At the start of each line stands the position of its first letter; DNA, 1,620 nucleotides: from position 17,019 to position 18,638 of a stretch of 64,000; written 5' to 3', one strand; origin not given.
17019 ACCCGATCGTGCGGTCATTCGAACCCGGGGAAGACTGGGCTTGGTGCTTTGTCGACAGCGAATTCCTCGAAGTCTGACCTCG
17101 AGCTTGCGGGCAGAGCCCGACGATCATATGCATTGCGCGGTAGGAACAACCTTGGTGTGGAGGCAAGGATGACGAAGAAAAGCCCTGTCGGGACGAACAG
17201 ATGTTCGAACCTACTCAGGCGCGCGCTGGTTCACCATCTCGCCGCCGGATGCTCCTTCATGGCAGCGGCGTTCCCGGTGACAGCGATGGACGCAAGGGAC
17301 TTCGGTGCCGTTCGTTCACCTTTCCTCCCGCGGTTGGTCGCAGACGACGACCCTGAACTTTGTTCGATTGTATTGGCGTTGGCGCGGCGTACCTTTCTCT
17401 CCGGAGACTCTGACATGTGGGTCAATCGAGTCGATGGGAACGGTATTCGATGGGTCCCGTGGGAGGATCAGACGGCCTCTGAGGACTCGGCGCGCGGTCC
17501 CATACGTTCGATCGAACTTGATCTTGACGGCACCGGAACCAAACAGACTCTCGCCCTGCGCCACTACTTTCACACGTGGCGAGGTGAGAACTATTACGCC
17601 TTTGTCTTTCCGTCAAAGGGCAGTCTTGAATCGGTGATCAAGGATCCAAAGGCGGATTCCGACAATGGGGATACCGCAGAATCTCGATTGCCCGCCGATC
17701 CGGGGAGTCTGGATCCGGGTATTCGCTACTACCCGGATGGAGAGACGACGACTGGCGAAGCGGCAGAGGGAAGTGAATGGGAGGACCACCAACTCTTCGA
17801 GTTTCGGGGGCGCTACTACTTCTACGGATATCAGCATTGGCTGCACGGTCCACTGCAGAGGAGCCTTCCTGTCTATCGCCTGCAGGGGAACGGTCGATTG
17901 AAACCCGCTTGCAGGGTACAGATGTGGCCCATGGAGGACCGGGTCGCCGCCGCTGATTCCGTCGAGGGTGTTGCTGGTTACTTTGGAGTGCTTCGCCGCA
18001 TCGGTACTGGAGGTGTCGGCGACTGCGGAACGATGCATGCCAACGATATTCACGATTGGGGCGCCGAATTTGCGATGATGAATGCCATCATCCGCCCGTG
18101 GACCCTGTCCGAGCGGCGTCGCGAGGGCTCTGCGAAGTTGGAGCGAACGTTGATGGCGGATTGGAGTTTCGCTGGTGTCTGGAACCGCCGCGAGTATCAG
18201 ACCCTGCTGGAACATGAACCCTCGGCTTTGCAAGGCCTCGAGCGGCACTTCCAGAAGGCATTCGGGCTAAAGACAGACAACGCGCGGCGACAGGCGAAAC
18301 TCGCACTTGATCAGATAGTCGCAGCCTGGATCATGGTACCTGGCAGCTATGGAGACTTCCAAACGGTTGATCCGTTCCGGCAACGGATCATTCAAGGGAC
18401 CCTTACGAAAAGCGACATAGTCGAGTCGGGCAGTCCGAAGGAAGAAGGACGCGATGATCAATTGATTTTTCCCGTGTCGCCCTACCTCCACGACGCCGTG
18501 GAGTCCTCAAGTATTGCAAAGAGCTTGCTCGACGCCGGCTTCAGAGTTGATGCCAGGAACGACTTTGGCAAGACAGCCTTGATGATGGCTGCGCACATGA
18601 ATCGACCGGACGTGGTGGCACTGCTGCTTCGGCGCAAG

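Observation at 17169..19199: Low-GC gene for a large exported protein: unknown ~440-aa domain + ankyrin repeats + DUF1311/LprI-like tail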

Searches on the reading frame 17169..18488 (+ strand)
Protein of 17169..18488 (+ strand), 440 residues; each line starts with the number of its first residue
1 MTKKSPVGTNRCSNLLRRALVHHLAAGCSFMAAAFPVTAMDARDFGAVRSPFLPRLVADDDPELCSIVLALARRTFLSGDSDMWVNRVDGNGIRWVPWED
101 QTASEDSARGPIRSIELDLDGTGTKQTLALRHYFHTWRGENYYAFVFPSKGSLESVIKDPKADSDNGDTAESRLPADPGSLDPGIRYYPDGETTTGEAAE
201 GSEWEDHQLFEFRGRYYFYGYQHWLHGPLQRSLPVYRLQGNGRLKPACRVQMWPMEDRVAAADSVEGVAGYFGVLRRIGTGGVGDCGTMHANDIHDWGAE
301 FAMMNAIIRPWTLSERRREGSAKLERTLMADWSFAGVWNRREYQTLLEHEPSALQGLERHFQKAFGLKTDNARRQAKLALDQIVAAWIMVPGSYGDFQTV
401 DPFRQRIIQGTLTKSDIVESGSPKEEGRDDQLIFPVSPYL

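Call 6: find_homologous_proteins(query=window:17169-18488:+, max_evalue=0.001)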
Query window:17169-18488:+ (440 aa): 11 proteins with E <= 0.001 among 8000 candidates.
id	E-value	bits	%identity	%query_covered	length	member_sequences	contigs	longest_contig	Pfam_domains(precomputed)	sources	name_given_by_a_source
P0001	1.1e-283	959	100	93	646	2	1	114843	PF07007.18,PF13606.13,PF13857.13,PF12796.14,PF00023.37,PF13637.13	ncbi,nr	ncbi:MAG: ankyrin repeat domain-containing protein [Burkholderiales bacterium]|nr:ankyrin repeat dom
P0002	4.1e-88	314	43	87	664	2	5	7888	PF07007.18,PF13606.13,PF13857.13,PF12796.14,PF00023.37,PF13637.13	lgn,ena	-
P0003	1.1e-72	263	38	86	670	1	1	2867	PF13606.13,PF13857.13,PF12796.14,PF00023.37,PF13637.13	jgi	jgi:uncharacterized protein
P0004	4.9e-60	222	34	80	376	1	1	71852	-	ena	-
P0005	2.8e-42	163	31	82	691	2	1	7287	PF13606.13,PF13857.13,PF12796.14,PF00023.37,PF13637.13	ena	-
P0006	9.6e-38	148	32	83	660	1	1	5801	PF13606.13,PF13857.13,PF12796.14,PF00023.37,PF13637.13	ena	-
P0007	2.9e-37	147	30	86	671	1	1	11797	PF13606.13,PF13857.13,PF12796.14,PF00023.37,PF13637.13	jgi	jgi:uncharacterized protein YecT (DUF1311 family)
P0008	1.2e-36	145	29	80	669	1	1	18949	PF13606.13,PF13857.13,PF12796.14,PF00023.37,PF13637.13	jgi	jgi:uncharacterized protein YecT (DUF1311 family)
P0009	3.2e-33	133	30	84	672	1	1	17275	PF13606.13,PF13857.13,PF12796.14,PF00023.37,PF13637.13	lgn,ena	-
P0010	2.3e-29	121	32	65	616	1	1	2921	PF13606.13,PF13857.13,PF12796.14,PF00023.37,PF13637.13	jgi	-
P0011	2.2e-27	114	37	42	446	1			PF13606.13,PF13857.13,PF12796.14,PF00023.37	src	-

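Call 10: find_encoding_contigs(protein=P0001, flank=10000, max_places=3)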
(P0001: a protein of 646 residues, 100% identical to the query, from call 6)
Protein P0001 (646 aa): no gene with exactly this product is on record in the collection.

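Call 11: find_encoding_contigs(protein=P0004, flank=10000, max_places=3)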
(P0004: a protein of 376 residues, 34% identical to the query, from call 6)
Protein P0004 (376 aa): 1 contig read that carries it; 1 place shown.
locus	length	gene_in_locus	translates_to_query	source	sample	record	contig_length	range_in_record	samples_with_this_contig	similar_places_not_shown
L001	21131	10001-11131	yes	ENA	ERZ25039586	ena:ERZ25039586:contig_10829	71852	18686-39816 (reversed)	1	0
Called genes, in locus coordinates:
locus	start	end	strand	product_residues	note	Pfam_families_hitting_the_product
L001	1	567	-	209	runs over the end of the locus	-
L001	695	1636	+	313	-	-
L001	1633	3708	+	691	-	PF04324:Fer2_BFD (weak), PF00890:FAD_binding_2, PF01266:DAO (weak), PF03486:HI0933_like (faint), PF07992:Pyr_redox_2 (faint), PF12831:FAD_oxidored (faint), PF01266:DAO (weak)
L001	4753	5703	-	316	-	PF00005:ABC_tran, PF13304:AAA_21, PF08352:oligo_HPY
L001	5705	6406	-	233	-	PF06267:DUF1028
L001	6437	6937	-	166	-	PF00582:Usp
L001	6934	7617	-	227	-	PF03741:TerC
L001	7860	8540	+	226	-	PF03466:LysR_substrate (faint), PF00126:HTH_1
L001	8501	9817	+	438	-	PF00501:AMP-binding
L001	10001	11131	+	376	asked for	-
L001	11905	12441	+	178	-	PF02678:Pirin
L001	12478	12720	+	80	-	PF05726:Pirin_C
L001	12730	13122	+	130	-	-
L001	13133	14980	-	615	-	PF01435:Peptidase_M48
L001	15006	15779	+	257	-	PF02146:SIR2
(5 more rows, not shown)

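Call 12: find_encoding_contigs(protein=P0008, flank=10000, max_places=3)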
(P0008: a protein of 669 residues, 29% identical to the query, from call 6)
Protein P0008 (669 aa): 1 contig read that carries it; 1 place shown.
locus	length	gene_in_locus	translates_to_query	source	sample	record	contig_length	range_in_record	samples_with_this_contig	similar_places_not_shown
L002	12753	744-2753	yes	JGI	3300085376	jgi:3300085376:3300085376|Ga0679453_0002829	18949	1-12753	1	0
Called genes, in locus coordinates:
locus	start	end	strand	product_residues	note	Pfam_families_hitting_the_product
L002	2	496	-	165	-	?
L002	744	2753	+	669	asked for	PF00023:Ank (faint), PF13606:Ank_3 (faint), PF13637:Ank_4 (faint), PF13857:Ank_5 (faint), PF12796:Ank_2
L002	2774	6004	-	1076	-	PF05227:CHASE3, PF00989:PAS, PF08448:PAS_4, PF13426:PAS_9, PF00989:PAS, PF08448:PAS_4, PF13426:PAS_9, PF08447:PAS_3, +8 more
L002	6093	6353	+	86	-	-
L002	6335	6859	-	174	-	PF00583:Acetyltransf_1, PF13673:Acetyltransf_10 (faint), PF13508:Acetyltransf_7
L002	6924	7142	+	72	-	-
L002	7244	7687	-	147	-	PF11969:DcpS_C, PF01230:HIT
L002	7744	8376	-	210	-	PF01872:RibD_C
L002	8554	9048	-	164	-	PF13302:Acetyltransf_3 (weak), PF13420:Acetyltransf_4, PF00583:Acetyltransf_1, PF13508:Acetyltransf_7 (weak), PF08445:FR47 (weak)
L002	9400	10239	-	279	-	-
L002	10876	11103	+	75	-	PF02599:CsrA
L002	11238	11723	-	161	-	-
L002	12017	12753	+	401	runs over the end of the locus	PF00144:Beta-lactamase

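Call 13: find_encoding_contigs(protein=P0009, flank=10000, max_places=3)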
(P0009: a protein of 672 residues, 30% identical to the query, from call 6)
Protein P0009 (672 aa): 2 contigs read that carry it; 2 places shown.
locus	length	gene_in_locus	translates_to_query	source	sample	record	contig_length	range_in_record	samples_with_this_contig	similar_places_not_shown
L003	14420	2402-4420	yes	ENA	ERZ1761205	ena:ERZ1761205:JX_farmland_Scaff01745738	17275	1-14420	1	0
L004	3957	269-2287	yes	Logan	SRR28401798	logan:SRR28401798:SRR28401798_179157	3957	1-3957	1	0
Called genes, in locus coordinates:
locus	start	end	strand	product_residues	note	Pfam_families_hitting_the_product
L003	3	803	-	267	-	?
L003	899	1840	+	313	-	PF00126:HTH_1, PF03466:LysR_substrate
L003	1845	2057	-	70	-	-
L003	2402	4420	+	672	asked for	PF12796:Ank_2, PF13637:Ank_4 (faint), PF00023:Ank (weak), PF13606:Ank_3 (faint), PF13857:Ank_5 (faint), PF00023:Ank (weak)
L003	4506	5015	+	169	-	-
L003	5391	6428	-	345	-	-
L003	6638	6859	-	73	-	-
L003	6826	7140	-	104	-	-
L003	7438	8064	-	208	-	PF00440:TetR_N, PF17918:TetR_C_15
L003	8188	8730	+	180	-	PF05163:DinB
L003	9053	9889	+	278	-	PF04972:BON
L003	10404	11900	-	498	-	-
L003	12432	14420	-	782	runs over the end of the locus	PF02922:CBM_48, PF00128:Alpha-amylase, PF21331:Isoamylase_C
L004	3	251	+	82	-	?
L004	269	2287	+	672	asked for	PF12796:Ank_2, PF13637:Ank_4 (faint), PF00023:Ank (weak), PF13606:Ank_3 (faint), PF13857:Ank_5 (faint), PF00023:Ank (weak)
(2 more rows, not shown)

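Call 14: search_protein_representatives(protein=window:17169-18488:+)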
Query: 440 residues. Proteins with E-value up to 0.001 (for the whole library): 159; up to 1e-10: 81; up to 1e-30: 30. The best 150 are listed.
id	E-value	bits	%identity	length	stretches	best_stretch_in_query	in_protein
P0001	3.5e-284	958.8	100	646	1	31-440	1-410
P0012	7.7e-84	298.5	41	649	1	24-425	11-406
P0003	3.4e-73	263.3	39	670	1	25-395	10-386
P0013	1.9e-63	231.3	35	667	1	34-432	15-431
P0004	1.6e-60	221.6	35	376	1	41-395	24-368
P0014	1.8e-51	191.7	36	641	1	41-397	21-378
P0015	4.2e-51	190.6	31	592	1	37-405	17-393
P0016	5.6e-51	190.1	33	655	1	35-415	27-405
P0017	1.5e-49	185.4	33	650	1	42-406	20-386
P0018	3.9e-47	177.4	34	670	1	45-412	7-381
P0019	4.7e-45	170.6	33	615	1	70-426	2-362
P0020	5.4e-43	163.8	32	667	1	31-394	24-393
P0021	8.0e-43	163.2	32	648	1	30-412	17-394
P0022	2.5e-40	155.0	31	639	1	41-394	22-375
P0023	4.8e-40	154.1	31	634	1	29-402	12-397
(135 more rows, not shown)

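Call 50: predict_structure(alignment_id=A4)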
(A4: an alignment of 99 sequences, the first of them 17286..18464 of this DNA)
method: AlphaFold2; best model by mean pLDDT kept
length: 393 residues; sequences in the alignment: 99
mean_pLDDT: 88.1   pTM: 0.87
mean pLDDT of the five models: 88.1, 87.3, 87.1, 86.8, 86.7
residues with pLDDT >= 90: 267; 70-90: 77; 50-70: 32; < 50: 17
segments of 3 or more residues with pLDDT < 50: 126-136
pLDDT, mean of each block of 10 residues (from residue 1): 83 97 98 95 90 96 67 93 98 87 95 91 54 49 86 95 94 98 88 97 98 85 89 93 79 91 94 83 91 94 97 98 97 96 94 88 90 84 55 50
secondary structure, 60 per line:
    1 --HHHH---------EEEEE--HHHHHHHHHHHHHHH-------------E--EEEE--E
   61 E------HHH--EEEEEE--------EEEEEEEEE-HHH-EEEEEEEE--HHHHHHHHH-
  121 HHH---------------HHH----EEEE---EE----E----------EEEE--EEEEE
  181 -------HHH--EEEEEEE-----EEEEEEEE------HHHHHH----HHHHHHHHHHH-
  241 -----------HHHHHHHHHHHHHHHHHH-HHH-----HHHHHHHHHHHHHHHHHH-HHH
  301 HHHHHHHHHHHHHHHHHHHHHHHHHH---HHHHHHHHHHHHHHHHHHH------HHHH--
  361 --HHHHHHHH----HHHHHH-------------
elements in order: H3-6 E16-20 H23-37 E54-57 E73-78 E87-95 E101-108 H111-119 E146-149 E170-173 E176-180 E193-199 E205-212 H219-224 H229-239 H252-269 H279-296 H298-326 H330-348 H355-358 H363-370 H375-380

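Call 62: list_cluster_members(proteins=[P0001, P0002, P0012])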
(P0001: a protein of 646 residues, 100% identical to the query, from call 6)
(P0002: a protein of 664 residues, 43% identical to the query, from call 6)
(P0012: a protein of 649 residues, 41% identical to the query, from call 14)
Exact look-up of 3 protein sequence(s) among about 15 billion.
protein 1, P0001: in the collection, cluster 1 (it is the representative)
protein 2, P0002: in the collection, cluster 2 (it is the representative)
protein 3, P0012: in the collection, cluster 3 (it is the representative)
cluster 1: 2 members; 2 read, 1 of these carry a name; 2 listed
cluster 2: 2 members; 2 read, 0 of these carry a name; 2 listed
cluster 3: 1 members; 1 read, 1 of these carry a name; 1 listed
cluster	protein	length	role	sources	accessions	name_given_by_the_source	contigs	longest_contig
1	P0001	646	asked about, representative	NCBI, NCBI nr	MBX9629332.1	MAG: ankyrin repeat domain-containing protein [Burkholderiales bacterium] | ankyrin repeat domain-containing protein [Burkholderiales bacterium]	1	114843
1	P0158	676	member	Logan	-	-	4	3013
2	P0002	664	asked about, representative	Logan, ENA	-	-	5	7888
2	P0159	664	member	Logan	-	-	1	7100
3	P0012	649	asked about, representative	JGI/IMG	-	ankyrin repeat protein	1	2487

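Call 64: search_solved_structures(query=A4, max_evalue=10)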
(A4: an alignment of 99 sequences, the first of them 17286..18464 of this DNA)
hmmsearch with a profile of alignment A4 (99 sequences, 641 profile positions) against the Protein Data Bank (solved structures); distinct sequences matched with E-value up to 10: 590 (the best 60 are shown).
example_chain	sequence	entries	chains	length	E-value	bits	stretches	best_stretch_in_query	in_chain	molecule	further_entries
6mol_A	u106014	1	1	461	3.6e-68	234.1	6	376-517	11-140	Monoextended DARPin R12 (M_R12)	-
4rlv_A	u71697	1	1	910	7.9e-64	219.8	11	417-518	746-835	Ankyrin-1, Ankyrin-2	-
7tw3_G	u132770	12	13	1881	3.9e-60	207.6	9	419-517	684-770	Ankyrin-1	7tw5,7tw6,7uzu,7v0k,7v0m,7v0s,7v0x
5y4d_A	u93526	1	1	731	7.5e-50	173.6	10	415-468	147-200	Ankyrin-1,Ankyrin-2,Ankyrin-2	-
5le2_A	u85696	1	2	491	1.7e-44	155.9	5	371-524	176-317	DDD_D12_15_D12_15_D12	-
6ar6_B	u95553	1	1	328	3.4e-43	151.6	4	409-517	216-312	DLD-4 darpin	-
5lec_A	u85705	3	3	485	2.3e-42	148.9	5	371-514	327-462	DDD_D12_12_D12_12_D12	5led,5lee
5lel_A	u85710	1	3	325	5.2e-42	147.7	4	414-524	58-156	DD_Off7_10_3G124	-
5leb_A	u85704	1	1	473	8.7e-42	147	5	373-521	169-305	DDD_D12_06_D12_06_D12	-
5lem_A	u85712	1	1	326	1.4e-41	146.2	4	414-524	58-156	DD_Off7_11_3G124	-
4qfv_A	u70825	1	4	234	7.2e-41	143.9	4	415-517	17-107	ANK-N5C-281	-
4hb5_A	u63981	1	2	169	1e-40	143.4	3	443-515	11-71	Engineered Protein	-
5le9_A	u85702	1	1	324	3.9e-39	138.2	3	380-523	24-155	DD_Off7_09_3G124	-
5y4f_A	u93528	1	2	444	1.3e-38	136.4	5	417-518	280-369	Ankyrin-2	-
4o60_A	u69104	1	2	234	2.4e-38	135.6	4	415-512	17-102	ANK-N5C-317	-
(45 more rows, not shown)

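Call 66: search_solved_structures(query=A6, max_evalue=10)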
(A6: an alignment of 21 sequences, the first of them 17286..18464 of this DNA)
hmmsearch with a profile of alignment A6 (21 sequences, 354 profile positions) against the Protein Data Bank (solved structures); distinct sequences matched with E-value up to 10: 2.
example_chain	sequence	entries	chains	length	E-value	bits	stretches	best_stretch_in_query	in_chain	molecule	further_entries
4qtq_A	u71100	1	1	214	0.24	14.1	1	94-147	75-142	XAC2610 protein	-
6yug_A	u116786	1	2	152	1.1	11.9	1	45-86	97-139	Diamine acetyltransferase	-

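Call 68: search_solved_structures(query=A6, max_evalue=1, show_alignments=1)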
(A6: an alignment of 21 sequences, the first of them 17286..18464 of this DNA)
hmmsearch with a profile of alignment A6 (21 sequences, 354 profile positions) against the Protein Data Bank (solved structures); distinct sequences matched with E-value up to 1: 1.
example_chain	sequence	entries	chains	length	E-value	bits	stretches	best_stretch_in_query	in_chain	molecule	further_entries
4qtq_A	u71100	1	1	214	0.24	14.1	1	94-147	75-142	XAC2610 protein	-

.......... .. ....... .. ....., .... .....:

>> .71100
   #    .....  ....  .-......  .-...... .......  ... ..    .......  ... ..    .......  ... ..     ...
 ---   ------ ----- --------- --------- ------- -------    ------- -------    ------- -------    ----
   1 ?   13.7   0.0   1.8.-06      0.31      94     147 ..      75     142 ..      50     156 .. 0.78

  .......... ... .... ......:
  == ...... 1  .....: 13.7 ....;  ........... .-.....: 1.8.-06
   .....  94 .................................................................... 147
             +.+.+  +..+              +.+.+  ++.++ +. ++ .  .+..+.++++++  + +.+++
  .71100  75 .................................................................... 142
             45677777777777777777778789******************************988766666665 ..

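Call 71: fold_search(model_id=the predicted structure, library=pdb)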
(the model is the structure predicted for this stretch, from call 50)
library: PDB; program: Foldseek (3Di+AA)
matches with E <= 10: 206; with E <= 0.001: 0
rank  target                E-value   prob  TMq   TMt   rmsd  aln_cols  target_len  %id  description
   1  1p5q_A                3.0e-01  0.04  0.10  0.12  20.7       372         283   10  Crystal Structure of FKBP52 C-terminal Domain (released 2004-06-22)
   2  5omp                  3.5e-01  0.08  0.11  0.10  20.7       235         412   11  Human FKBP5 protein (released 2017-11-08)
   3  4o7j_A                3.7e-01  0.44  0.16  0.36   7.9       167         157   12  Crystal structure of CarG (released 2014-03-12)
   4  7l7i_C                4.8e-01  0.06  0.10  0.10  19.2       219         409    9  Cryo-EM structure of Hsp90:FKBP51:p23 closed-state complex (released 2021-08-25)
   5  7sny                  5.1e-01  0.08  0.11  0.21  13.8       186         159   11  2.10A Resolution Structure of NanoBiT Complementation Reporter Large Subunit LgBiT (released 2022-11-16)
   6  4o7j_B                5.4e-01  0.35  0.17  0.37  10.7       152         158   15  Crystal structure of CarG (released 2014-03-12)
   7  1kt0                  5.6e-01  0.05  0.08  0.09  16.7       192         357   11  Structure of the Large FKBP-like Protein, FKBP51, Involved in Steroid Receptor Complexes (released 2003-02-04)
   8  5njx_A                5.9e-01  0.06  0.11  0.10  20.6       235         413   10  Human FKBP51 protein in complex with C-terminal peptide of Human HSP 90-alpha (released 2017-11-08)
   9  7snt_A                6.6e-01  0.08  0.10  0.20  10.7       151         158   10  2.20A Resolution Structure of NanoLuc Luciferase with Bound Substrate Analog 3-methoxy-furimazine (released 2022-11-16)
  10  7vgw_B                6.6e-01  0.04  0.09  0.15  19.1       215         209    9  Yeast gid10 with Pro-peptide (released 2022-07-27)
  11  5nr4_B                1.3e+00  0.05  0.10  0.14  18.0       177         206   15  Crystal structure of Clasp2 TOG1 domain (released 2018-05-30)
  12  8x7h_A                1.3e+00  0.03  0.09  0.17  18.0       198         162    8  Crystal structure of the ternary complex of GID4-PROTAC(NEP162)-BRD4(BD1). (released 2025-03-26)
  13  8oyv_B                1.4e+00  0.06  0.10  0.19  16.4       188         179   11  De novo designed Claudin fold CLF_4 (released 2023-10-18)
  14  8dek_B                1.5e+00  0.03  0.09  0.08  18.6       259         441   11  The structure of the glycopeptidase catalytic domain including the linker of Amuc_1438 (released 2022-08-31)
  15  8w5t_A                1.9e+00  0.09  0.08  0.20   7.6        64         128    8  Cryo-EM structure of Qb-Ab57 (released 2025-02-26)
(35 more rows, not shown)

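Call 81: find_encoding_contigs(protein=P0002, flank=8000, max_places=4)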
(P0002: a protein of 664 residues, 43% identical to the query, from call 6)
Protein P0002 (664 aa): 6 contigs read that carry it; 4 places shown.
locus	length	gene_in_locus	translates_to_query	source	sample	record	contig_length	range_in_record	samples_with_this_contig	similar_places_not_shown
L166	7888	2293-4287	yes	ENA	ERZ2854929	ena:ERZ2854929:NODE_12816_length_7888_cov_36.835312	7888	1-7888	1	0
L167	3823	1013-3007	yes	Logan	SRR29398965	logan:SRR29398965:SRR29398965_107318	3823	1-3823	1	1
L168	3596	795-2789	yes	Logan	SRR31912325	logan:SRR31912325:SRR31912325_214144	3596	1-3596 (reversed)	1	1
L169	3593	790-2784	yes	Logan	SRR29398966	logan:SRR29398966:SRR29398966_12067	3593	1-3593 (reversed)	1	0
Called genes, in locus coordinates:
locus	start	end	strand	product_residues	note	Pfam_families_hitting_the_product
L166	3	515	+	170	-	?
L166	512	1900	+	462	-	PF00027:cNMP_binding, PF02518:HATPase_c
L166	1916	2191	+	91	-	PF02148:zf-UBP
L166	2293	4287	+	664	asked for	PF12796:Ank_2, PF13606:Ank_3 (faint), PF13637:Ank_4 (weak), PF00023:Ank (weak), PF13857:Ank_5 (weak), PF07007:LprI (weak)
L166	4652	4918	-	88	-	-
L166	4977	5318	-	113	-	PF00254:FKBP_C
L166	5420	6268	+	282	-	PF05721:PhyH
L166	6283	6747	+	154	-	PF01850:PIN (faint), PF13470:PIN_3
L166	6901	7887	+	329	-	?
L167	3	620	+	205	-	?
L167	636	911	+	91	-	PF02148:zf-UBP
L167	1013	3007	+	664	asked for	PF12796:Ank_2, PF13606:Ank_3 (faint), PF13637:Ank_4 (weak), PF00023:Ank (weak), PF13857:Ank_5 (weak), PF07007:LprI (weak)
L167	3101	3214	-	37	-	-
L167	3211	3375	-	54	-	-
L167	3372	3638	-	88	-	-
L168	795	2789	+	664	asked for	PF12796:Ank_2, PF13606:Ank_3 (faint), PF13637:Ank_4 (weak), PF00023:Ank (weak), PF13857:Ank_5 (weak), PF07007:LprI (weak)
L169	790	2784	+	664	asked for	PF12796:Ank_2, PF13606:Ank_3 (faint), PF13637:Ank_4 (weak), PF00023:Ank (weak), PF13857:Ank_5 (weak), PF07007:LprI (weak)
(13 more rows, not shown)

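Call 82: find_encoding_contigs(protein=P0007, flank=8000, max_places=3)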
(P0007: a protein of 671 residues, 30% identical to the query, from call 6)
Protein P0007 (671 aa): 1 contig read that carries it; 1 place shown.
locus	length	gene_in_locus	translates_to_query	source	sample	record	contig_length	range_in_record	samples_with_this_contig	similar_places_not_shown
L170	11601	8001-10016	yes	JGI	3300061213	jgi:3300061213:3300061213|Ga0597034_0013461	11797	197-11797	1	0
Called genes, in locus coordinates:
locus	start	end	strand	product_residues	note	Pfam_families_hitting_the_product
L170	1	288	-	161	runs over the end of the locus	?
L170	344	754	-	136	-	-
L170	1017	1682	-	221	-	PF00034:Cytochrom_C (weak), PF13442:Cytochrome_CBB3 (weak), PF00034:Cytochrom_C (weak)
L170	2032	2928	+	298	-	PF00126:HTH_1, PF03466:LysR_substrate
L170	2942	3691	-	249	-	PF00106:adh_short, PF08659:KR, PF23441:SDR, PF13561:adh_short_C2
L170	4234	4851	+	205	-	PF03466:LysR_substrate, PF00106:adh_short, PF13561:adh_short_C2 (weak)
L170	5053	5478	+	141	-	PF04248:NTP_transf_9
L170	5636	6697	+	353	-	PF00126:HTH_1, PF03466:LysR_substrate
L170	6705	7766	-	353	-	PF00248:Aldo_ket_red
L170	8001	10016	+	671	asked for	PF00023:Ank (faint), PF13606:Ank_3 (faint), PF13637:Ank_4 (faint), PF13857:Ank_5 (faint), PF12796:Ank_2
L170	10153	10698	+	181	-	PF00190:Cupin_1 (weak), PF07883:Cupin_2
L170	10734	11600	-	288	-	?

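Call 86: find_encoding_contigs(protein=P0003, flank=8000, max_places=3)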
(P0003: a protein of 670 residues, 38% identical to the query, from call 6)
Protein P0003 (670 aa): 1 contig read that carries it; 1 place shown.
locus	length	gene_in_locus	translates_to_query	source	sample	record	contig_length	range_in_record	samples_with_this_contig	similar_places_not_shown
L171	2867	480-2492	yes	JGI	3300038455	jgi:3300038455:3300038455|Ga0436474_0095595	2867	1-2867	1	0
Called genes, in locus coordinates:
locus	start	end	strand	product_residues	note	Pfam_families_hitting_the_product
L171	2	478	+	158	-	?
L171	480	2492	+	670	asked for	PF12796:Ank_2, PF00023:Ank, PF13606:Ank_3 (faint), PF13637:Ank_4 (faint), PF13857:Ank_5 (faint)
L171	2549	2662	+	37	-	-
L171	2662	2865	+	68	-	?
